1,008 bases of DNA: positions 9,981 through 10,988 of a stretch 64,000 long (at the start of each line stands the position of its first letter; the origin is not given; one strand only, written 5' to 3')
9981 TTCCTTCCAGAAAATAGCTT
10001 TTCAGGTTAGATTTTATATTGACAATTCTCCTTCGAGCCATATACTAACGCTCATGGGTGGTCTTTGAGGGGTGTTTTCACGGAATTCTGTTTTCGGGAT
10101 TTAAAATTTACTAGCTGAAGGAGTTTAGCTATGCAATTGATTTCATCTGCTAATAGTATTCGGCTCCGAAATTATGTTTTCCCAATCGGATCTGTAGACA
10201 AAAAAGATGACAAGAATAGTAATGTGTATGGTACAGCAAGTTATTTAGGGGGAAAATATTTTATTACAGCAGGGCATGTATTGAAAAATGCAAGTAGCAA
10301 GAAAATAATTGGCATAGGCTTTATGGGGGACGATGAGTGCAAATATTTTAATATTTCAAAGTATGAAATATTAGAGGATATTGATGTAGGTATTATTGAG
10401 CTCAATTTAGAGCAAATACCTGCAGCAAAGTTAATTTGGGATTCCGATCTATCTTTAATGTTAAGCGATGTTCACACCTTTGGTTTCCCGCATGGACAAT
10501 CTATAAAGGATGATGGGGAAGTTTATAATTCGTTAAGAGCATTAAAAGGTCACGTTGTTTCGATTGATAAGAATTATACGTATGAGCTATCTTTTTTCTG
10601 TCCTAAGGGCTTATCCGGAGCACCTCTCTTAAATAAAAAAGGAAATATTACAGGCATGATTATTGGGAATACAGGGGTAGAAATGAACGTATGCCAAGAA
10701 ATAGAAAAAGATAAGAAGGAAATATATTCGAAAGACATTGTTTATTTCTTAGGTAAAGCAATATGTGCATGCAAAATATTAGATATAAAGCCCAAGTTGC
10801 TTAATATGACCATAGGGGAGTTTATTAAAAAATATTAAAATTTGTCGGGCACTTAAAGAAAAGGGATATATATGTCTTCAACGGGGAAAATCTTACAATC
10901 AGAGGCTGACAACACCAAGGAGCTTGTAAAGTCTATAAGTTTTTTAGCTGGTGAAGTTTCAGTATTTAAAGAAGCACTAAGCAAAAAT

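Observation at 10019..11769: AT-rich two-gene island (trypsin-like protease + coiled-coil membrane protein) flanked by duplicated promoter-like repeats, inserted in front of pyrR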

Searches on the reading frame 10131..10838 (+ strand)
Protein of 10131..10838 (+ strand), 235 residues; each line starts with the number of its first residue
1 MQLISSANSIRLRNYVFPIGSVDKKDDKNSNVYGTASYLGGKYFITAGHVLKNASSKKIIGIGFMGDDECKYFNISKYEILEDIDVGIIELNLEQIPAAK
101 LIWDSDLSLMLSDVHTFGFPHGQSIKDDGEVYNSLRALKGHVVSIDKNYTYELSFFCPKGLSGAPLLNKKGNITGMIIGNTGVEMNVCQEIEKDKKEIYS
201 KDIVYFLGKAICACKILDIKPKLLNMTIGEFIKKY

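Call 5: search_protein_families(library=pfam, proteins=[window:10131-10838:+], max_evalue=1)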
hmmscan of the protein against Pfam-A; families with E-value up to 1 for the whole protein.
window:10131-10838:+ (235 aa): 3 families
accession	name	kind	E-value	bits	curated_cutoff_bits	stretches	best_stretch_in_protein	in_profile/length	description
PF13365.12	Trypsin_2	-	2.8e-07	31.8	27.6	1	34-176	1-144/144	Trypsin-like peptidase domain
PF00089.32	Trypsin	-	0.031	14.5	20.6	1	32-94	25-97/220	Trypsin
PF02907.21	Peptidase_S29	-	0.25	11.5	25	1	150-179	100-127/149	Hepatitis C virus NS3 protease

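Call 6: search_protein_families(library=padloc, proteins=[window:10131-10838:+], max_evalue=1)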
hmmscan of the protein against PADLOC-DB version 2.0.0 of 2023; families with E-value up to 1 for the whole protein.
window:10131-10838:+ (235 aa): 4 families
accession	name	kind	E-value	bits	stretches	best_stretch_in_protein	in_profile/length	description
PDLC02959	RT-Protease_XI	-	1.4e-09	35.5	1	13-180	337-489/510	single gene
PDLC02960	RT-Protease_XI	-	5.6e-09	33.5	1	12-185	334-491/506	single gene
PDLC04593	PDC-M35A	-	7.8e-07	27.1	1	12-180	4-181/216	-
PDLC00169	HamA1|HamA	-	1.7e-05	21.5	1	31-182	26-175/483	DUF1837 domain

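Call 20: find_homologous_proteins(query=window:10131-10838:+, max_evalue=0.001)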
Query window:10131-10838:+ (235 aa): 129 proteins with E <= 0.001 among 472 candidates; the best 120 are listed.
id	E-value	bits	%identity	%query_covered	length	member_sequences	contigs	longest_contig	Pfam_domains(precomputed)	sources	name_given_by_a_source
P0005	2.8e-152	523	100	100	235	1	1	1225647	PF13365.13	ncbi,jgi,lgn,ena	ncbi:MAG: trypsin-like peptidase domain-containing protein [Candidatus Omnitrophota bacterium]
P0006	3.2e-34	136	37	93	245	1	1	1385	PF13365.13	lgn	-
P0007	1.2e-31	128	35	94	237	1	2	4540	PF13365.13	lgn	-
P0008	1.4e-31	128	35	93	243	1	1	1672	PF13365.13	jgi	-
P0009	1.8e-30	124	37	93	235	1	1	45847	PF13365.13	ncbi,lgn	-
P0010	4.2e-30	123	40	92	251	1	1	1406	PF13365.13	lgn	-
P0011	1.2e-27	115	35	94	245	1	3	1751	PF13365.13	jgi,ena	-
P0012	2.1e-27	114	38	92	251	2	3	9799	PF13365.13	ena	-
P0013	1.8e-26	111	35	94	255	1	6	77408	PF13365.13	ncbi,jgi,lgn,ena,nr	ncbi:MAG TPA: hypothetical protein PLH56_03535 [Candidatus Omnitrophota bacterium]|nr:hypothetical p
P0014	6.7e-26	109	35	97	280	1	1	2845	-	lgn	-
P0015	1.0e-25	109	39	92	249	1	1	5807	-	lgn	-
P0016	4.1e-25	107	38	94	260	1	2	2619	PF13365.13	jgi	jgi:hypothetical protein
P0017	5.7e-25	106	36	96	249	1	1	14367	PF13365.13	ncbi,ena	-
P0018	2.3e-24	104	35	94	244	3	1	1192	PF13365.13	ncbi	-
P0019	3.4e-24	104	35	87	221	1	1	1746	PF13365.13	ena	-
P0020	1.3e-23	102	32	94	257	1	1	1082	PF13365.13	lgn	-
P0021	2.5e-23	101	36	94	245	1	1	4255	PF13365.13,PF00089.33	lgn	-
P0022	2.9e-23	101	32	94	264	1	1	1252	PF13365.13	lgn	-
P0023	7.6e-23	99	34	92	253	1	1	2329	PF13365.13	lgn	-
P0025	1.0e-22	99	34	93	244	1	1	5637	PF13365.13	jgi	jgi:hypothetical protein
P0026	1.2e-22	99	36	87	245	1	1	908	PF13365.13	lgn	-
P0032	2.7e-21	94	33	83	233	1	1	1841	PF13365.13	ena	-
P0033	3.2e-21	94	33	91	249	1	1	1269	PF13365.13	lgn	-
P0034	5.3e-21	93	31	93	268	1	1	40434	PF13365.13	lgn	-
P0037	3.1e-20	91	31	91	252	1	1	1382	PF13365.13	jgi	jgi:S1-C subfamily serine protease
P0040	1.7e-19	88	37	83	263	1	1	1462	PF13365.13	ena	-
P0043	5.9e-19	87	29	95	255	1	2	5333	PF13365.13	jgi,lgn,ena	-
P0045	6.9e-19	86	32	94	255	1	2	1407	PF13365.13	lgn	-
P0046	1.3e-18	85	31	94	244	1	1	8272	PF13365.13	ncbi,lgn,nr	ncbi:MAG: trypsin-like peptidase domain-containing protein [Chloroflexi bacterium]|nr:trypsin-like p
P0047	1.5e-18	85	33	78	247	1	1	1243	PF13365.13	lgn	-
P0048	1.6e-18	85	32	90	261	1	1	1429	PF13365.13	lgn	-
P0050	3.3e-18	84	31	94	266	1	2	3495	PF13365.13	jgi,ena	-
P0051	4.4e-18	84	36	81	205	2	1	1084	PF13365.13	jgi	-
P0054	1.3e-17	82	31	97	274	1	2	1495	PF13365.13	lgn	-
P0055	2.3e-17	81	34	80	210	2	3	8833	PF13365.13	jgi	-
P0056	2.4e-17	81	32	91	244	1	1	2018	PF13365.13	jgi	jgi:hypothetical protein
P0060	4.3e-16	77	29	93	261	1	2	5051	PF13365.13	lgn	-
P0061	3.4e-15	74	34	88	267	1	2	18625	PF13365.13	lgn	-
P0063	5.2e-15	74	33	86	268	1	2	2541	PF13365.13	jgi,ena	-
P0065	6.6e-15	73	31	94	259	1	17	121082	PF13365.13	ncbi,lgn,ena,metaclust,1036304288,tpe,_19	metaclust:\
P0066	7.3e-15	73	31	88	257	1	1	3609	PF13365.13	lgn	-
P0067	2.6e-14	71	32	86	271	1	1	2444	PF13365.13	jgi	jgi:hypothetical protein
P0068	4.6e-14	71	31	87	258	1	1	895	PF13365.13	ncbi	-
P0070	1.2e-13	69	31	92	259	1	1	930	PF13365.13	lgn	-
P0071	1.3e-13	69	31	94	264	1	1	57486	PF13365.13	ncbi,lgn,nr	ncbi:trypsin-like peptidase domain-containing protein [Candidatus Acetothermia bacterium]|nr:trypsin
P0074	2.5e-13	68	32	85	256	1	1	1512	PF13365.13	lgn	-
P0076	6.4e-13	67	32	87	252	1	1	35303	PF13365.13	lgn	-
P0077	7.2e-13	67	30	84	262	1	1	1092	PF13365.13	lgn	-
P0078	1.1e-12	66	30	87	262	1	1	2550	PF13365.13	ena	-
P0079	1.8e-12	65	30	88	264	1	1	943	PF13365.13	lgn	-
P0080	4.0e-12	64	30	94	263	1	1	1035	PF13365.13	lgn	-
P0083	2.8e-11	61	30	92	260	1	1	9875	PF13365.13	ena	-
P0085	7.2e-11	60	29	87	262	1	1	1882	PF13365.13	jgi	jgi:hypothetical protein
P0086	1.3e-10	59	31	87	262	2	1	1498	PF13365.13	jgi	-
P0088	2.5e-10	58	29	85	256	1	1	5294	PF13365.13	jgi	jgi:hypothetical protein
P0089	2.8e-10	58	32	97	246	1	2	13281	PF13365.13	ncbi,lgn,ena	-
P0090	3.8e-10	58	32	85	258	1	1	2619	PF13365.13,PF00089.33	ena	-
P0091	5.4e-10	57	29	88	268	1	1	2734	PF13365.13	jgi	jgi:hypothetical protein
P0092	6.1e-10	57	30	86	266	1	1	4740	PF13365.13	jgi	jgi:hypothetical protein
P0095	1.0e-9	56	34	58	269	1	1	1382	PF13365.13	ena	-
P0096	1.0e-9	56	30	88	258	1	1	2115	PF13365.13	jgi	jgi:hypothetical protein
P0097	1.2e-9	56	25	87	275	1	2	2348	PF13365.13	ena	-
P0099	1.5e-9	56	29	85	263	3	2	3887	PF13365.13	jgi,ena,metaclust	metaclust:\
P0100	2.3e-9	55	32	67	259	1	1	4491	PF13365.13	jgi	jgi:trypsin-like peptidase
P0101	4.1e-9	54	30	87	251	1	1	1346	PF13365.13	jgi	jgi:hypothetical protein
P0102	4.9e-9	54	28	94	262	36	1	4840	PF13365.13,PF00089.33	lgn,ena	-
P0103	6.1e-9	54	33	69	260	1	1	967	PF13365.13,PF00089.33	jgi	jgi:hypothetical protein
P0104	1.2e-8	53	29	98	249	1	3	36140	PF13365.13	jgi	-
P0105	1.6e-8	52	26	94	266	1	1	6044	PF13365.13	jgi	-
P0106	2.3e-8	52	33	64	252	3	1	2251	PF13365.13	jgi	-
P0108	2.5e-8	52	27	87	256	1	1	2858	PF13365.13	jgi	jgi:hypothetical protein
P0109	3.1e-8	51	32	68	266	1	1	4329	PF13365.13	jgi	jgi:hypothetical protein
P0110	4.6e-8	51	30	78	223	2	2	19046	PF13365.13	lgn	-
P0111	4.6e-8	51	29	87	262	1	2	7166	PF13365.13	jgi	jgi:hypothetical protein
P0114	2.0e-7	49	30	70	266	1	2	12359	PF13365.13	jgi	jgi:hypothetical protein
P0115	2.5e-7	48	29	84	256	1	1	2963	PF13365.13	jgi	jgi:hypothetical protein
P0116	3.8e-7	48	30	90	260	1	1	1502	PF13365.13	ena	-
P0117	3.9e-7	48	30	71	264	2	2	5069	PF13365.13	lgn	-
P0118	7.5e-7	47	29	89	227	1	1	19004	PF13365.13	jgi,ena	-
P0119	1.0e-6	46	32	63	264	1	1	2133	PF13365.13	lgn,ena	-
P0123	2.1e-6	45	26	78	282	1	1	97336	PF13365.13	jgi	jgi:hypothetical protein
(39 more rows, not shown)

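Call 21: find_encoding_contigs(protein=P0009, flank=5000, max_places=2)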
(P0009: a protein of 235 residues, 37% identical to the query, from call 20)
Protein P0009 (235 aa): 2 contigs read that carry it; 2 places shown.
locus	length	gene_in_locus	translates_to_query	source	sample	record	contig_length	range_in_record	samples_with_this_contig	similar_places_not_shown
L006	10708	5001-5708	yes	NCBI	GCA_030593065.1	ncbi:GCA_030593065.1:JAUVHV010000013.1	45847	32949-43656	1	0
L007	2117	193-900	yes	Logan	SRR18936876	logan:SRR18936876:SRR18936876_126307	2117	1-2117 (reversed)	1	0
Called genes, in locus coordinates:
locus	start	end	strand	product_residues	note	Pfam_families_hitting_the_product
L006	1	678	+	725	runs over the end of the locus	-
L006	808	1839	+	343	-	PF00924:MS_channel_2nd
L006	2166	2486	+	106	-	-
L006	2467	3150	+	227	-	PF12281:NTP_transf_8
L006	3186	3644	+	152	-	PF20589:DUF6790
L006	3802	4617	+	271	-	PF14697:Fer4_21 (faint), PF00037:Fer4 (weak), PF13237:Fer4_10, PF12838:Fer4_7 (weak), PF13187:Fer4_9 (weak), PF13484:Fer4_16 (faint)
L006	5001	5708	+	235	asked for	PF13365:Trypsin_2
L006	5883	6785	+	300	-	-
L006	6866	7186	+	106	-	-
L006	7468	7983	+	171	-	PF10543:ORF6N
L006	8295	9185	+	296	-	PF09905:VF530, PF01612:DNA_pol_A_exo1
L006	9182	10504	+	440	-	PF02689:Herpes_Helicase (faint), PF05970:PIF1, PF13245:AAA_19, PF13604:AAA_30, PF01443:Viral_helicase1 (faint), PF13401:AAA_22 (faint), PF21530:Pif1_2B_dom (weak), PF13538:UvrD_C_2 (weak), +1 more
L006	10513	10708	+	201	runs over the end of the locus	PF03193:RsgA_GTPase (weak), PF00009:GTP_EFTU (faint), PF01926:MMR_HSR1, PF02421:FeoB_N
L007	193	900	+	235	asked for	PF13365:Trypsin_2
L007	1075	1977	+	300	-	-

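Call 22: find_encoding_contigs(protein=P0013, flank=5000, max_places=2)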
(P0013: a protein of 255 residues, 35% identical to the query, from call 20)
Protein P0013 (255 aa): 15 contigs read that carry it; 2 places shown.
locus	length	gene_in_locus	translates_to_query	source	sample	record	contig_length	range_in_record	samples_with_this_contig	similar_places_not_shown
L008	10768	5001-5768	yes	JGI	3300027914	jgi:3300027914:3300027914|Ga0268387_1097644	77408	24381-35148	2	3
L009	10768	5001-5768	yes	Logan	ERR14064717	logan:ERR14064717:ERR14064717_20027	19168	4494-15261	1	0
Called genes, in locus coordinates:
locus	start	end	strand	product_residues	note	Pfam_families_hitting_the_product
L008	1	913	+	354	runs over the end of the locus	PF01300:Sua5_yciO_yrdC, PF01451:LMWPc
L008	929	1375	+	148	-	PF02502:LacAB_rpiB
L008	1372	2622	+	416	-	PF00464:SHMT, PF00155:Aminotran_1_2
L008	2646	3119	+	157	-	PF22811:Zn_ribbon_NrdR, PF03477:ATP-cone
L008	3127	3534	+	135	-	PF02577:BFN_dom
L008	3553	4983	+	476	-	PF01743:PolyA_pol, PF27444:GlnD_3rd (faint), PF12627:PolyA_pol_RNAbd, PF13735:tRNA_NucTran2_2 (faint), PF01966:HD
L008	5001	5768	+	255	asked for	PF13365:Trypsin_2 (weak)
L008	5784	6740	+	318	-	PF01661:Macro, PF00293:NUDIX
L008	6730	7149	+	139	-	PF03479:PCC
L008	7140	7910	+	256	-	PF13174:TPR_6 (faint), PF13428:TPR_14 (faint), PF13424:TPR_12 (faint), PF13432:TPR_16 (faint), PF14559:TPR_19 (faint), PF00515:TPR_1 (faint), PF07719:TPR_2 (faint), PF05036:SPOR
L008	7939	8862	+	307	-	PF01745:IPT, PF01715:IPPT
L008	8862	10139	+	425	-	PF13167:GTP-bdg_N, PF16360:GTP-bdg_M, PF03193:RsgA_GTPase (faint), PF01926:MMR_HSR1, PF02421:FeoB_N, PF16897:MMR_HSR1_Xtn (weak)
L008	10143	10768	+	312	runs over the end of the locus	-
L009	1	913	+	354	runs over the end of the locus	PF01300:Sua5_yciO_yrdC, PF01451:LMWPc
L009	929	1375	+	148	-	PF02502:LacAB_rpiB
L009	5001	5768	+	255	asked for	PF13365:Trypsin_2 (weak)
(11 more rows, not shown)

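Call 23: find_encoding_contigs(protein=P0017, flank=5000, max_places=2)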
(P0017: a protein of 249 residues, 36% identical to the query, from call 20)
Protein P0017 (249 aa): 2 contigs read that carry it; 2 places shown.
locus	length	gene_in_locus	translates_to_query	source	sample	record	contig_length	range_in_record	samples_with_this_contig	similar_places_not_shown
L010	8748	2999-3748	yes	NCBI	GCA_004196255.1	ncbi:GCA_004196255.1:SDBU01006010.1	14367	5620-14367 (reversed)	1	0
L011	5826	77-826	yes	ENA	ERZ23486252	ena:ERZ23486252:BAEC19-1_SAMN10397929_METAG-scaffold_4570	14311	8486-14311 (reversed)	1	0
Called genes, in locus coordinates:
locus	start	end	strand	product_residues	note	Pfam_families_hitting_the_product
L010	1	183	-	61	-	?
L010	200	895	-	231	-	PF20582:UPF0758_N (weak), PF12826:HHH_2 (weak), PF14520:HHH_5 (weak), PF00633:HHH (faint), PF04002:RadC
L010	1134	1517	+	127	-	-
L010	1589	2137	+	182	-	-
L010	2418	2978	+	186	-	PF00589:Phage_integrase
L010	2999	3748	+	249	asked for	PF13365:Trypsin_2 (weak)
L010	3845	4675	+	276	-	PF18928:DUF5677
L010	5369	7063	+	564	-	-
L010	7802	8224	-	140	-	-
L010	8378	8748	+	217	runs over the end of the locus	-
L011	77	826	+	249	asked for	PF13365:Trypsin_2 (weak)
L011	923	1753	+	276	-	PF18928:DUF5677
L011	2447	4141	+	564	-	-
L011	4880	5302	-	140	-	-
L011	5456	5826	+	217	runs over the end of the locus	-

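Call 36: search_protein_families(library=padloc, proteins=[L006:5883-6785:+, L008:5784-6740:+, L010:3845-4675:+, L006:6866-7186:+], max_evalue=0.1)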
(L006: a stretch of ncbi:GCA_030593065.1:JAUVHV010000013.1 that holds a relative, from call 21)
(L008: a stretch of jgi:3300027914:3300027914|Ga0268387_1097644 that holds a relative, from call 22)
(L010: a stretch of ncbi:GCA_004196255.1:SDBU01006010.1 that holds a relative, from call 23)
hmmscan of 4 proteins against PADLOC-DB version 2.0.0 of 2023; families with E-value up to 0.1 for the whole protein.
L006:5883-6785:+ (300 aa): 2 families
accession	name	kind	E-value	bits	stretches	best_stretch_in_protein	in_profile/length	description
PDLC00063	GajA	-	0.0055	13.3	1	136-215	224-304/679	AAA ATPase domain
PDLC00228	KwaB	-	0.0075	13.7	1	211-258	213-256/300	DUF4868 domain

L008:5784-6740:+ (318 aa): 2 families
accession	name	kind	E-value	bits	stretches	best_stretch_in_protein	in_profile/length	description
PDLC02990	DarG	-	1.4e-10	39.2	1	9-125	3-120/329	-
PDLC04899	PDC-S07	-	1.5e-07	29.2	1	191-297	13-119/135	-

L010:3845-4675:+ (276 aa): 0 families

L006:6866-7186:+ (106 aa): 3 families
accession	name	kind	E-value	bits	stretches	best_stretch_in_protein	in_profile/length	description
PDLC02614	DrmC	-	0.0012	16.7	1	56-105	22-64/153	DrmC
PDLC03922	MkoB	-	0.01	13.1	1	57-105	313-357/610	-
PDLC02589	DrmC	-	0.017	12.3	1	47-104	102-153/264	DrmC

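Call 37: search_protein_families(library=pfam, proteins=[L006:5883-6785:+, L008:5784-6740:+, L010:3845-4675:+, L006:6866-7186:+], max_evalue=0.1)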
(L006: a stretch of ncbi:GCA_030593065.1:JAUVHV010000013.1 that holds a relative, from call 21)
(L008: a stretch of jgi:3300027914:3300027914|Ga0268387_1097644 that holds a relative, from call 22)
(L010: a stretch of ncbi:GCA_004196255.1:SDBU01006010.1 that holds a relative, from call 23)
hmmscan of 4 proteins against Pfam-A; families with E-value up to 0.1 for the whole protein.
L006:5883-6785:+ (300 aa): 0 families

L008:5784-6740:+ (318 aa): 2 families
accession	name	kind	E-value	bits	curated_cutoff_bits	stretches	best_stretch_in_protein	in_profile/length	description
PF01661.27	Macro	-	1.6e-28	99.4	22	1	24-134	1-118/118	Macro domain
PF00293.34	NUDIX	-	4.1e-21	75.8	21.1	1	187-305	4-133/134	NUDIX domain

L010:3845-4675:+ (276 aa): 1 family
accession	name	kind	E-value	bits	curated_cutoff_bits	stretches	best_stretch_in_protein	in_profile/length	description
PF18928.5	DUF5677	-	5.1e-17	62.9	27.1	1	67-204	8-156/166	Family of unknown function (DUF5677)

L006:6866-7186:+ (106 aa): 1 family
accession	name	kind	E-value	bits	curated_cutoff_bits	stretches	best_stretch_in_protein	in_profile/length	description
PF13091.12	PLDc_2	-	0.00017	21.9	27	1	60-105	1-40/132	PLD-like domain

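Call 50: find_related_loci(query=A3, collection=viral_contigs, flank=4000)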
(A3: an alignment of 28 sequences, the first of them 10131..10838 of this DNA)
Query A3 (235 aa) in viral_contigs; peptide patterns used: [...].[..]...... (x = any residue, [..] = any of these).
4 stretches matched a pattern, but none encodes a relative of the query by tblastn (E <= 1e-3).

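Call 51: find_related_loci(query=A3, collection=metagenome_contigs, flank=4000)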
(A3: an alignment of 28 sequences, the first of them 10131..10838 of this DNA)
Query A3 (235 aa) in metagenome_contigs; peptide patterns used: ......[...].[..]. (x = any residue, [..] = any of these).
95 stretches matched a pattern; 91 encode a relative of the query (tblastn E <= 1e-3); the best 80 are kept; 80 distinct loci.
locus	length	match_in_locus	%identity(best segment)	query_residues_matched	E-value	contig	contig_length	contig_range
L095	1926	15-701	35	10-232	3e-37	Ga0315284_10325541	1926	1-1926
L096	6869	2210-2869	37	28-234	2e-36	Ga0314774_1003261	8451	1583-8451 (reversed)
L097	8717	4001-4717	35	14-234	2e-34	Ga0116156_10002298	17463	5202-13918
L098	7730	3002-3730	36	9-234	1e-32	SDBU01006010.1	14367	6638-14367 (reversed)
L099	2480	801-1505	35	14-234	5e-33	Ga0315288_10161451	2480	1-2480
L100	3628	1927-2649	34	6-234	1e-32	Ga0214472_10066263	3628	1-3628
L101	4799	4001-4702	33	14-234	2e-32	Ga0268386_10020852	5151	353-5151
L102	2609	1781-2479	34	14-234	2e-32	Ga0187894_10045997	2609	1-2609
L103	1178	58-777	32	6-234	4e-33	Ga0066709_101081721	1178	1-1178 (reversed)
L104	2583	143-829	33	15-232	1e-31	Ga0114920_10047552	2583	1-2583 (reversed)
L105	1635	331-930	38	12-200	7e-32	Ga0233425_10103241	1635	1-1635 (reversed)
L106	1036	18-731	34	9-235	2e-32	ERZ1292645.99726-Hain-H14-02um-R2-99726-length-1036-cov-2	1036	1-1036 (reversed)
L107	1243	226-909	32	15-228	1e-31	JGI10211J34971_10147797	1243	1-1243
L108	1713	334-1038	33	6-233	6e-31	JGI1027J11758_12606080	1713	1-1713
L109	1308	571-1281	30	9-234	5e-31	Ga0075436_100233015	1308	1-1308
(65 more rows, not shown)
